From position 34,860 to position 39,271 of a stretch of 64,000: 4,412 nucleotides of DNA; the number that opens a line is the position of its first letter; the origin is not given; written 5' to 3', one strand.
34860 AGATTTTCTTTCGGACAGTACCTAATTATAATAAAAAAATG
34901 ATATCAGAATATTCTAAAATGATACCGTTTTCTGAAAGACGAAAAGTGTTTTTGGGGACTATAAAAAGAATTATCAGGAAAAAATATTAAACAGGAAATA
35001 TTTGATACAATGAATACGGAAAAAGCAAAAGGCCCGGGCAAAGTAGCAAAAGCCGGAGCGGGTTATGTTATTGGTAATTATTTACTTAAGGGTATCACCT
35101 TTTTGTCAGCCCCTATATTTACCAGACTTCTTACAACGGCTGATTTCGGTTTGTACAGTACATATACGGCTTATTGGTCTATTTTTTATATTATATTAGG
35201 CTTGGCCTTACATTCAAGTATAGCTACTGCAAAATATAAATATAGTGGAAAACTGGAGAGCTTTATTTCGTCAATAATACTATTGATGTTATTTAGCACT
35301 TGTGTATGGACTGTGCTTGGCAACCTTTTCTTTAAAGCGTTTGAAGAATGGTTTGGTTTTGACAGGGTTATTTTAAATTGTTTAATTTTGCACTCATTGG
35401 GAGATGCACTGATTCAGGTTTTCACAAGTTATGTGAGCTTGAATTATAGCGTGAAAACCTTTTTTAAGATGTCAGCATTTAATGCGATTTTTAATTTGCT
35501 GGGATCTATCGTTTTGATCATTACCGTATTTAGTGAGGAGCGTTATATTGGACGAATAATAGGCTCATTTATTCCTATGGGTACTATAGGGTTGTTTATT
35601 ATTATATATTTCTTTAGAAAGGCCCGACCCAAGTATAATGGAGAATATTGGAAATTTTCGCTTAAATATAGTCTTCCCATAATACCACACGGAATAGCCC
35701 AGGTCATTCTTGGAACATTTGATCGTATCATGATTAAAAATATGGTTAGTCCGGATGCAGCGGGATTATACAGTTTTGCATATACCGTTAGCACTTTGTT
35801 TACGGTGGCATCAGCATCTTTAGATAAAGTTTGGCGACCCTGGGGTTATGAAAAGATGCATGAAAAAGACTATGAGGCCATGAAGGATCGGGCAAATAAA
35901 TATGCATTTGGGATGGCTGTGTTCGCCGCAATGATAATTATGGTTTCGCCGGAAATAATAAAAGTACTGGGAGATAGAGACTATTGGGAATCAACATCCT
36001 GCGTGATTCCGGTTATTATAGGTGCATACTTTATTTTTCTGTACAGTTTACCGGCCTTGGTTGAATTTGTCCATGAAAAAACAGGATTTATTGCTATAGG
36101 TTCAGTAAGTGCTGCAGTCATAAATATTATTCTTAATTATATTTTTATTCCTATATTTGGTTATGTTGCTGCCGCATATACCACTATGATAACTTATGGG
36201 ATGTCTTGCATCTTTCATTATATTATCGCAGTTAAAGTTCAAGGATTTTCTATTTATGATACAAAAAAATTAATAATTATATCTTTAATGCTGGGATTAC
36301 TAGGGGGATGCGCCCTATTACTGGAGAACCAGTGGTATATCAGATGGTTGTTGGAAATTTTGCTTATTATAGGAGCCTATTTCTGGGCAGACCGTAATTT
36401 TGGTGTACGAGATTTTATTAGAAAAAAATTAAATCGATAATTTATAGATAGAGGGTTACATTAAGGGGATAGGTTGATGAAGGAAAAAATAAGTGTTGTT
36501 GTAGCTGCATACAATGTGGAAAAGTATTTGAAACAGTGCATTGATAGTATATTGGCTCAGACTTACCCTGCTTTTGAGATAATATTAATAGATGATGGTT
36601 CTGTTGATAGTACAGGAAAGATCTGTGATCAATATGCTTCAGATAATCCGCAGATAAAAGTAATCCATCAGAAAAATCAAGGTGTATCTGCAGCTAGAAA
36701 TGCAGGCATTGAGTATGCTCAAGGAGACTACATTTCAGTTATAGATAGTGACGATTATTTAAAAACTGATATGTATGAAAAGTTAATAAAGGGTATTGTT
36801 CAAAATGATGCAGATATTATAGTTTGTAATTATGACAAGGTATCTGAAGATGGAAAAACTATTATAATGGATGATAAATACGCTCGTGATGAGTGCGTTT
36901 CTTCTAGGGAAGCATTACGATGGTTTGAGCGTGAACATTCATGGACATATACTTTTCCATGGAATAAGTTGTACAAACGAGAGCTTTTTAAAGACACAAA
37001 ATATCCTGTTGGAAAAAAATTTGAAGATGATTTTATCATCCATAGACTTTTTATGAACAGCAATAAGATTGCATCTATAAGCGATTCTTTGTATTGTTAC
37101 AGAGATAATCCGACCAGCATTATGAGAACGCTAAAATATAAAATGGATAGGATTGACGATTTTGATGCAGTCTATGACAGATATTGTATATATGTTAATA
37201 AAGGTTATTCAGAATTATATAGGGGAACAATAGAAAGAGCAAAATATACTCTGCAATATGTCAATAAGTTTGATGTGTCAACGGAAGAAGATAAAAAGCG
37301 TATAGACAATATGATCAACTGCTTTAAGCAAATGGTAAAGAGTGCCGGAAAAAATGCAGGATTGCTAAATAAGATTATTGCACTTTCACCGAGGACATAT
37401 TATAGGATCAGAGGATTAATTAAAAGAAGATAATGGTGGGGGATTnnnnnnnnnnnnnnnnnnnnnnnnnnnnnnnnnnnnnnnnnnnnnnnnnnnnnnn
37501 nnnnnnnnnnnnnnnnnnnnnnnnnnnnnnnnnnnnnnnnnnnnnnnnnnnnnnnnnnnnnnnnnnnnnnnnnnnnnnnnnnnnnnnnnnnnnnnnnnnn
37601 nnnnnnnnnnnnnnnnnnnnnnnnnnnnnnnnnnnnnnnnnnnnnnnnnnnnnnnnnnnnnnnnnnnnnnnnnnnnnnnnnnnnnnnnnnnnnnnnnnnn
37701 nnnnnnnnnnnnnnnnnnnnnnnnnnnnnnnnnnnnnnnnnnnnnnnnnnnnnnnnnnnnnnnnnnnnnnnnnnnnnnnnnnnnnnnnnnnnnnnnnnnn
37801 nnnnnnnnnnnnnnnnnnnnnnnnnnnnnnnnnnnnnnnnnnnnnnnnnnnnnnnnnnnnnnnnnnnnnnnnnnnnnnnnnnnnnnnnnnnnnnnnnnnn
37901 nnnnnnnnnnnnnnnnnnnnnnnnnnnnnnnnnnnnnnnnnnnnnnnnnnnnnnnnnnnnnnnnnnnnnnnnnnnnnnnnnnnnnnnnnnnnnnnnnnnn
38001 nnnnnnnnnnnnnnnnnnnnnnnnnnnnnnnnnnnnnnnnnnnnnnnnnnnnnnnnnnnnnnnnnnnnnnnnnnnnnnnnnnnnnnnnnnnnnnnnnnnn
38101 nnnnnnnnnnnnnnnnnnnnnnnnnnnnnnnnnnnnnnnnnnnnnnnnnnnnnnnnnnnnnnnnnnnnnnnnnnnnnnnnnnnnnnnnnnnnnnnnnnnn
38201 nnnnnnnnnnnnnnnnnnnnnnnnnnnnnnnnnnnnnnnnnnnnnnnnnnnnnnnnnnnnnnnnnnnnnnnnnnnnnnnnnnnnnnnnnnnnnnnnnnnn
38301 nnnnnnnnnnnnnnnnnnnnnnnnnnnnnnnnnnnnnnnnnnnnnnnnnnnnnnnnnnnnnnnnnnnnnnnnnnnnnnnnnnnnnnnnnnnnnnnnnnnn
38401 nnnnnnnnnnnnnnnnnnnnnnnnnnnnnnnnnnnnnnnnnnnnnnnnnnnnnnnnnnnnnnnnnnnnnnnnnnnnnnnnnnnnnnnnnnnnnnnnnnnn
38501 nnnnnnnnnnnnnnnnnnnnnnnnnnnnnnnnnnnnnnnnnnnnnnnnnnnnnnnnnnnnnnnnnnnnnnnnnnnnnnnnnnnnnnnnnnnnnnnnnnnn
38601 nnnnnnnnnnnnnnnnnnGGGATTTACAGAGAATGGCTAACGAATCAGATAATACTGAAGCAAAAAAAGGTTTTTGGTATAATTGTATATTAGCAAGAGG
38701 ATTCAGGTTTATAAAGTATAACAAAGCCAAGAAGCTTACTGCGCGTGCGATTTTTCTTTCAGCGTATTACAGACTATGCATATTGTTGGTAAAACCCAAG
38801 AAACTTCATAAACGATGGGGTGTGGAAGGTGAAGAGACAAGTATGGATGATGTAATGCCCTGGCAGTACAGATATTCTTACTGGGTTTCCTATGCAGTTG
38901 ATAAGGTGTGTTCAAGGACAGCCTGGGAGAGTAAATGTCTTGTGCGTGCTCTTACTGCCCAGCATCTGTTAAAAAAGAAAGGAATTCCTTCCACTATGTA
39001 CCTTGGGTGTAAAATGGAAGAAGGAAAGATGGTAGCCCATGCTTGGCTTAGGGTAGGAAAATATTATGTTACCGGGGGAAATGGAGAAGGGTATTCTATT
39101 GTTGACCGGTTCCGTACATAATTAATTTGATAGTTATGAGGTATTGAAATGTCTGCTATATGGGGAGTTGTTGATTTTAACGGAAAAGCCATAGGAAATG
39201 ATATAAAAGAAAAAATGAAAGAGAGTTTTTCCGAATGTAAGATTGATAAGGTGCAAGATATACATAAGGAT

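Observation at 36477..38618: The lasso module is fused to the 3' end of an exopolysaccharide operon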

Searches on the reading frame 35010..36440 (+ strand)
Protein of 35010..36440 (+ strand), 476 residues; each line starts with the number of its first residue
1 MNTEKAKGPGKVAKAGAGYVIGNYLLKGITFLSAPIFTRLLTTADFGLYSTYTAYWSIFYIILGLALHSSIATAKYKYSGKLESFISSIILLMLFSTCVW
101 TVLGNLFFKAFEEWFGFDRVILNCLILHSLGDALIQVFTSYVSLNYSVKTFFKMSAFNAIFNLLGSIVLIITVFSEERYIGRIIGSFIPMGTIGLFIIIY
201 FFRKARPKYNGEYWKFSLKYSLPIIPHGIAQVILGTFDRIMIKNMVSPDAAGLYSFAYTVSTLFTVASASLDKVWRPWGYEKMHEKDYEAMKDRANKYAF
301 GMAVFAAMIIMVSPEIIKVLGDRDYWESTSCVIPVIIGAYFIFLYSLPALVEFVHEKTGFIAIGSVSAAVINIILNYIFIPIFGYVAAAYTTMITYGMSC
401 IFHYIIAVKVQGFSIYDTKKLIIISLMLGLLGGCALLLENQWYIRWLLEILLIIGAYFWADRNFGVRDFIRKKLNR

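Call 4: search_protein_families(library=pfam, proteins=[window:35010-36440:+])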
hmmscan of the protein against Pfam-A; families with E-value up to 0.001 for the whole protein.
window:35010-36440:+ (476 aa): 2 families
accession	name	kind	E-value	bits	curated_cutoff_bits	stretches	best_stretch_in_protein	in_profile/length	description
PF01943.22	Polysacc_synt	-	2.3e-20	73.6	28.2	1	19-271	8-261/274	Polysaccharide biosynthesis protein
PF13440.11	Polysacc_synt_3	-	1e-07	31.9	23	1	36-319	1-282/293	Polysaccharide biosynthesis protein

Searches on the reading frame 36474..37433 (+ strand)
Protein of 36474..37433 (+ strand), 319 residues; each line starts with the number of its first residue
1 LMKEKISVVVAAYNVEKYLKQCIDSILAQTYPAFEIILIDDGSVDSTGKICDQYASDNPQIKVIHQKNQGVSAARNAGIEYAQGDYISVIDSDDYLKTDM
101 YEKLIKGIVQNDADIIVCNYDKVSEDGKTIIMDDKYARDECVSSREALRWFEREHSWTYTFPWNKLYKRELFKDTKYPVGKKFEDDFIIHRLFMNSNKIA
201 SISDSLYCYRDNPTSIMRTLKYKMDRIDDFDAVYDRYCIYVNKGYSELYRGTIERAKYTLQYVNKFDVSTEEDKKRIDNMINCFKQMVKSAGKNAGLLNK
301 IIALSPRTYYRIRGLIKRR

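Call 4: search_protein_families(library=pfam, proteins=[window:36474-37433:+])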
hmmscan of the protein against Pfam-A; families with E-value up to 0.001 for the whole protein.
window:36474-37433:+ (319 aa): 4 families
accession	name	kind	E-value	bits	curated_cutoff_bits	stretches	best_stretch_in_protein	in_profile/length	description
PF00535.33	Glycos_transf_2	-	7.8e-45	153.2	23.3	1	7-174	1-166/168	Glycosyl transferase family 2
PF13641.12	Glyco_tranf_2_3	-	1.3e-15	58.5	27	1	6-206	3-208/230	Glycosyltransferase like family 2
PF10111.15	Glyco_tranf_2_2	-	1.8e-14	54.3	27.3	1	7-125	1-129/276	Glycosyltransferase like family 2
PF13704.12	Glyco_tranf_2_4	-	9.5e-05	23.3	27.5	1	16-100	4-88/98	Glycosyl transferase family 2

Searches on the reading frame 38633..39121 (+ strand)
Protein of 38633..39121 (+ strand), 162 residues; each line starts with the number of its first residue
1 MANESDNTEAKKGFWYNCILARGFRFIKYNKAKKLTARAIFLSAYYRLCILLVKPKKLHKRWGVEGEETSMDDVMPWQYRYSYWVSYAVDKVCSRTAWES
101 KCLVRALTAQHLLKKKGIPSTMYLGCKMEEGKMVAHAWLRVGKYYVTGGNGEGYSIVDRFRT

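Call 4: search_protein_families(library=pfam, proteins=[window:38633-39121:+])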
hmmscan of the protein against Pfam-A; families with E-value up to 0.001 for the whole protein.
window:38633-39121:+ (162 aa): 1 family
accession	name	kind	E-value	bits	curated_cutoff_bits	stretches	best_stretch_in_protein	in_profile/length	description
PF13471.12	Transglut_core3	-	9.1e-18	64.7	26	1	85-150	41-108/117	Transglutaminase-like superfamily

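Call 43: search_protein_families(library=ncbifam, proteins=[window:38633-39121:+], max_evalue=0.01)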
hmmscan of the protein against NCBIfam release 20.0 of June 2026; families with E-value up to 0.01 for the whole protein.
window:38633-39121:+ (162 aa): 1 family
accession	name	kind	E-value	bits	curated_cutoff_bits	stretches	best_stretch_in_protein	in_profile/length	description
NF033537.1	lasso_biosyn_B2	equivalog_domain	1.2e-19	71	33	1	35-156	4-128/132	lasso peptide biosynthesis B2 protein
